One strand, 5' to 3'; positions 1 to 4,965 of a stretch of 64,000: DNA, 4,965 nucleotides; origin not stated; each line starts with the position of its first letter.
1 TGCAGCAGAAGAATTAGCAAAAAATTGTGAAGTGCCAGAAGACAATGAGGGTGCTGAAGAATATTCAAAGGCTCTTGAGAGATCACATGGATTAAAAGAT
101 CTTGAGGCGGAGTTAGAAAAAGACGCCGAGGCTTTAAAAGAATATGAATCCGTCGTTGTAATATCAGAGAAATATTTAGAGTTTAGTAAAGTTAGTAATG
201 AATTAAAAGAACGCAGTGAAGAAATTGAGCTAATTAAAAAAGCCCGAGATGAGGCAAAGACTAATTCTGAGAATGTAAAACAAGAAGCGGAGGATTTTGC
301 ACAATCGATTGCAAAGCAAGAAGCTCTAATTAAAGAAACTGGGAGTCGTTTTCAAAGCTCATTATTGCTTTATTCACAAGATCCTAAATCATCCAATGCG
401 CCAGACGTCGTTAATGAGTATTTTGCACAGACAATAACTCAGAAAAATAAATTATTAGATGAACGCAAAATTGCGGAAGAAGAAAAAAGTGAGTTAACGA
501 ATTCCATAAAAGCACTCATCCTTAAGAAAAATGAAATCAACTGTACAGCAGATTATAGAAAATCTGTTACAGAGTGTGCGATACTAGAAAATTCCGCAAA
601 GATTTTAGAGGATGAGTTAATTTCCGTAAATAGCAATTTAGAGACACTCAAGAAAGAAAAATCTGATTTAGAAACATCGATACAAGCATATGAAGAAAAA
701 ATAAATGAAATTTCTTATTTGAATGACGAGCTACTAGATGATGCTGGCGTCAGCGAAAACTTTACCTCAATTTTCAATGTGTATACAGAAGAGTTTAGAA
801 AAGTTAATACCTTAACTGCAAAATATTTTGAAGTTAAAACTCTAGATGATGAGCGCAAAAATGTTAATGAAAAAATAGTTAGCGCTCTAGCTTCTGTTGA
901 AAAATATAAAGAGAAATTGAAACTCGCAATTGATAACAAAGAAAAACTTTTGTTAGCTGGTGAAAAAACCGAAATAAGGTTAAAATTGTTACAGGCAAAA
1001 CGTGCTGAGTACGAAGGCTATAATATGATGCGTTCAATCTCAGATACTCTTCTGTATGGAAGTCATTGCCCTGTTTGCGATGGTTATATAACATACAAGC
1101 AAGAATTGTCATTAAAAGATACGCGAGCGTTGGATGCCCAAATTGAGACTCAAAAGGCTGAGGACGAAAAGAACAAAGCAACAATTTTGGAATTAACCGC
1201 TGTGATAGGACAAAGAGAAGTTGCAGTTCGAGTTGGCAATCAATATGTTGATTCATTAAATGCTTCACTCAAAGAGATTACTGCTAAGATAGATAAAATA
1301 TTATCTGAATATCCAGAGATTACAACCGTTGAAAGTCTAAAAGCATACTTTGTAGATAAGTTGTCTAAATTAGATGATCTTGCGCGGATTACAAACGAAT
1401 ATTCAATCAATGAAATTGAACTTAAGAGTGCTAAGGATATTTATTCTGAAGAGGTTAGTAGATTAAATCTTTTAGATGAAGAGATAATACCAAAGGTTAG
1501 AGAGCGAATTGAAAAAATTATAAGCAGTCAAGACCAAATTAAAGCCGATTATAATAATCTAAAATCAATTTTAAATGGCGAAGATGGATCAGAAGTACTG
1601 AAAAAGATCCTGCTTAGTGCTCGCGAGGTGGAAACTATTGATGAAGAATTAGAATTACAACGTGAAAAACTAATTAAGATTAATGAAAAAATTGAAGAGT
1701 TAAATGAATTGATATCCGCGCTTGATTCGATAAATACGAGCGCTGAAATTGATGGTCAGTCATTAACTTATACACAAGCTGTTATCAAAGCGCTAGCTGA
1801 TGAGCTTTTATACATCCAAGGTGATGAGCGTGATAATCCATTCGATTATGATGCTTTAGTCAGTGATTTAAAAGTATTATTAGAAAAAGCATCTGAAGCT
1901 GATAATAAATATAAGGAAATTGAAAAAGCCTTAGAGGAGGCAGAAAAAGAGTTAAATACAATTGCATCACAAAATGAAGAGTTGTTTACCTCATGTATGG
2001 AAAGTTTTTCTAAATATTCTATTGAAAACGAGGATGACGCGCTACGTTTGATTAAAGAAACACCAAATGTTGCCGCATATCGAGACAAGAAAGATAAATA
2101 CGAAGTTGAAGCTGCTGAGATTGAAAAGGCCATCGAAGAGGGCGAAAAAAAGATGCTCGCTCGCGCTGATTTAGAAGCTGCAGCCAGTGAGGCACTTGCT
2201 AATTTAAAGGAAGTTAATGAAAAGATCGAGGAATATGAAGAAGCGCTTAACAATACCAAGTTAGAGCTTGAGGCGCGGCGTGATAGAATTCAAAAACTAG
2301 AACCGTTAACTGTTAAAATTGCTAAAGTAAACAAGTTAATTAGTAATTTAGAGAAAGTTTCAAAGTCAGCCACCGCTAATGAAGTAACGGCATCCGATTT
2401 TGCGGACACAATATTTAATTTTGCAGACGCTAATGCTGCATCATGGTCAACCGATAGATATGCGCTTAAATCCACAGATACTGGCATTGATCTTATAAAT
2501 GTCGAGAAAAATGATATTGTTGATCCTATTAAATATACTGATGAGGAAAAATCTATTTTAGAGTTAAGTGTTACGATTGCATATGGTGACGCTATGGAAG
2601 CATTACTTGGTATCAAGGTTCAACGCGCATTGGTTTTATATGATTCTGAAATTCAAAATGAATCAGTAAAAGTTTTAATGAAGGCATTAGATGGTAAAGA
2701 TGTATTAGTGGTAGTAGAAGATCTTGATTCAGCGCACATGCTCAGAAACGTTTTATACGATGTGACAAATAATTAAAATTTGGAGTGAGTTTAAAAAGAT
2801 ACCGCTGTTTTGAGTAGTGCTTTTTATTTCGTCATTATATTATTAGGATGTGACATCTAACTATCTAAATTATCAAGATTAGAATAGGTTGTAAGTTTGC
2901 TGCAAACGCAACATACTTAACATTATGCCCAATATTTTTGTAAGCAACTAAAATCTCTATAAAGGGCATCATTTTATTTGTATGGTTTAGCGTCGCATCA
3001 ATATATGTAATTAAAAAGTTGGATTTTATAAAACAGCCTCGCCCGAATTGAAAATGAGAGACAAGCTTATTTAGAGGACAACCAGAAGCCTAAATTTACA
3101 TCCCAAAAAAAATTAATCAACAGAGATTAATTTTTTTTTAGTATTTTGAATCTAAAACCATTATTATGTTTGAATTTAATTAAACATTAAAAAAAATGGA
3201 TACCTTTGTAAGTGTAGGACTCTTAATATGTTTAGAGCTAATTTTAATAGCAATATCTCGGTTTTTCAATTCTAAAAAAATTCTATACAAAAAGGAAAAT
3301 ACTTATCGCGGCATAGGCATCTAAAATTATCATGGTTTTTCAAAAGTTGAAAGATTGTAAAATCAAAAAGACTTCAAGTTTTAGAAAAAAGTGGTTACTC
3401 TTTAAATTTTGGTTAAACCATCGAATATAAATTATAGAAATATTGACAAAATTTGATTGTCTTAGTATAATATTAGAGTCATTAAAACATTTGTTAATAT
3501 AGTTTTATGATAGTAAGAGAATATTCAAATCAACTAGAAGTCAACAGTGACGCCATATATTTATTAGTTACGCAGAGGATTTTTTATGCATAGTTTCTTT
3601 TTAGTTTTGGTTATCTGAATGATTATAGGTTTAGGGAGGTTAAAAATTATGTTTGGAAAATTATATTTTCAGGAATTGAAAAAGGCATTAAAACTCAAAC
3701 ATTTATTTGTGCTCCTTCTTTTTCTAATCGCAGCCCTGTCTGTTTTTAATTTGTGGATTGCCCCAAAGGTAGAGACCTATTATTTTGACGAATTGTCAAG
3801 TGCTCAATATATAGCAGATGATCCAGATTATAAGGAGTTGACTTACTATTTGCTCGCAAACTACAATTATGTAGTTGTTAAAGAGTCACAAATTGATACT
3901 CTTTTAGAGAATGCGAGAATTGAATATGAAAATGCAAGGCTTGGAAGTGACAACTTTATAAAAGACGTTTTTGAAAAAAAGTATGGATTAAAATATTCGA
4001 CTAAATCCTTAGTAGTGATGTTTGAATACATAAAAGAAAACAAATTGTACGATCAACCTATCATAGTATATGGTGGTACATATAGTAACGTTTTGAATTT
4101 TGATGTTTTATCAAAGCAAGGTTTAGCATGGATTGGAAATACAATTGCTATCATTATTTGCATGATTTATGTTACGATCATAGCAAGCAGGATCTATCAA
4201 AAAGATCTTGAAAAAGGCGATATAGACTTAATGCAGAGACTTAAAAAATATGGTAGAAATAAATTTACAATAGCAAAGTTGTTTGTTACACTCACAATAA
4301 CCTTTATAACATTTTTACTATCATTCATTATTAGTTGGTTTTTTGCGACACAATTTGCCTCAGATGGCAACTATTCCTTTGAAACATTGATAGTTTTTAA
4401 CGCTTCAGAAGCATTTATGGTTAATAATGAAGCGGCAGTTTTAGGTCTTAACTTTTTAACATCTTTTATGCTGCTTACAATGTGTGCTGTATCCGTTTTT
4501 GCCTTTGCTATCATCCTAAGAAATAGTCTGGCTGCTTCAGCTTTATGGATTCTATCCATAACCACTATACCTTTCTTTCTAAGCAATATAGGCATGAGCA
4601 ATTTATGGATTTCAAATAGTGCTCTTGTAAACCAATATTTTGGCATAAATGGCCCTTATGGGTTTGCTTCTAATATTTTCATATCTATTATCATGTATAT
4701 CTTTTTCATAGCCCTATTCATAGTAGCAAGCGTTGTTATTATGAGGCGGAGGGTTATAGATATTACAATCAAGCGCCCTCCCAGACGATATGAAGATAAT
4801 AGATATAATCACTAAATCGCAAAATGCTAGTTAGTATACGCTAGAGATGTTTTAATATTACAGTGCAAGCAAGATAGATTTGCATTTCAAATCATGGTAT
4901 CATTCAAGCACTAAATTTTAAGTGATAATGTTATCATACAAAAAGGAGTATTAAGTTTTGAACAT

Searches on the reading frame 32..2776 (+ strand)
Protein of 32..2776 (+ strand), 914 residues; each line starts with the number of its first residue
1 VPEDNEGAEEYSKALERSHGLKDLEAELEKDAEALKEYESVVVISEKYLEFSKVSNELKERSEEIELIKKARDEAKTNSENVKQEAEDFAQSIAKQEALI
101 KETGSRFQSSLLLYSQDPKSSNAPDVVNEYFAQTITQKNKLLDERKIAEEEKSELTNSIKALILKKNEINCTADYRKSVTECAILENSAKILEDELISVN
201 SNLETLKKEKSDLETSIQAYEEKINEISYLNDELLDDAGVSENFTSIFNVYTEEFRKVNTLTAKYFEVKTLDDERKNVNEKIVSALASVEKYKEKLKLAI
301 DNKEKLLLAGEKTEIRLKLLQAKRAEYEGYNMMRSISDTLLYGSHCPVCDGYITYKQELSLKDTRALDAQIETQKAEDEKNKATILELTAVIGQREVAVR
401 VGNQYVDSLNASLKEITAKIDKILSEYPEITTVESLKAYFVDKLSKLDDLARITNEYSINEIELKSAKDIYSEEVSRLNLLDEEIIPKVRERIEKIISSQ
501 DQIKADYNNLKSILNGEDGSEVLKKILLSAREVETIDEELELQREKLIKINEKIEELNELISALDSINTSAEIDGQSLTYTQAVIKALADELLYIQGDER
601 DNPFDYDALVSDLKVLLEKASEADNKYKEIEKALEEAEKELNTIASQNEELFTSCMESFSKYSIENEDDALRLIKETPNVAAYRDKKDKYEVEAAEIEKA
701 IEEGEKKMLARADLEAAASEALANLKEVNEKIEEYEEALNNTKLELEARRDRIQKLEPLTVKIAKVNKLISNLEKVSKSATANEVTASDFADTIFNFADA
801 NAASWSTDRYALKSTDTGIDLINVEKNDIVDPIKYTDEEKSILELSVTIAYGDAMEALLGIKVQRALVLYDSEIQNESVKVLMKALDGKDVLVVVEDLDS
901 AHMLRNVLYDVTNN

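Call 8: search_protein_families(library=pfam, proteins=[window:32-2776:+], max_evalue=0.001)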
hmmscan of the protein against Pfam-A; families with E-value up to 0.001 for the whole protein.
window:32-2776:+ (914 aa): 0 families

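Call 34: search_protein_families(library=ncbifam, proteins=[window:32-2776:+], max_evalue=10)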
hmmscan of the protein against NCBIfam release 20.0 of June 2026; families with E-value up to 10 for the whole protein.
window:32-2776:+ (914 aa): 5 families
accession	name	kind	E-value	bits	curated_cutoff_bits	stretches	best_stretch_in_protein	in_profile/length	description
NF002572.0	PRK02224.1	equivalog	0.00016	20.1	1087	2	9-331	349-662/888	DNA double-strand break repair ATPase Rad50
NF003034.1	PRK03918.1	equivalog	0.0013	16.8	700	2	129-558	238-653/878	DNA double-strand break repair ATPase Rad50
NF045487.1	ASRP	equivalog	0.0066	15.1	300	2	664-797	104-237/593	archaea-specific SMC-related protein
TIGR02168.1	SMC_prok_B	equivalog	0.047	11.4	567.35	3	613-779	688-851/1181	chromosome segregation protein SMC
TIGR02169.1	SMC_prok_A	equivalog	2.9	5.4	729.4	1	484-784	192-497/1165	chromosome segregation protein SMC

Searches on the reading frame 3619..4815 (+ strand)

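Call 8: search_protein_families(library=pfam, proteins=[window:3619-4815:+], max_evalue=0.001)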
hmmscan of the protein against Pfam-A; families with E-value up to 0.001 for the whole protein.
window:3619-4815:+ (398 aa): 0 families

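Call 34: search_protein_families(library=ncbifam, proteins=[window:3619-4815:+], max_evalue=10)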
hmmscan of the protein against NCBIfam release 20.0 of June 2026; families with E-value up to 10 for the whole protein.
window:3619-4815:+ (398 aa): 1 family
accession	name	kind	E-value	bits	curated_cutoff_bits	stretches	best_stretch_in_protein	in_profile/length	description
TIGR02741.1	TraQ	equivalog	0.23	11.7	111.6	1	2-50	18-66/93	type-F conjugative transfer system pilin chaperone TraQ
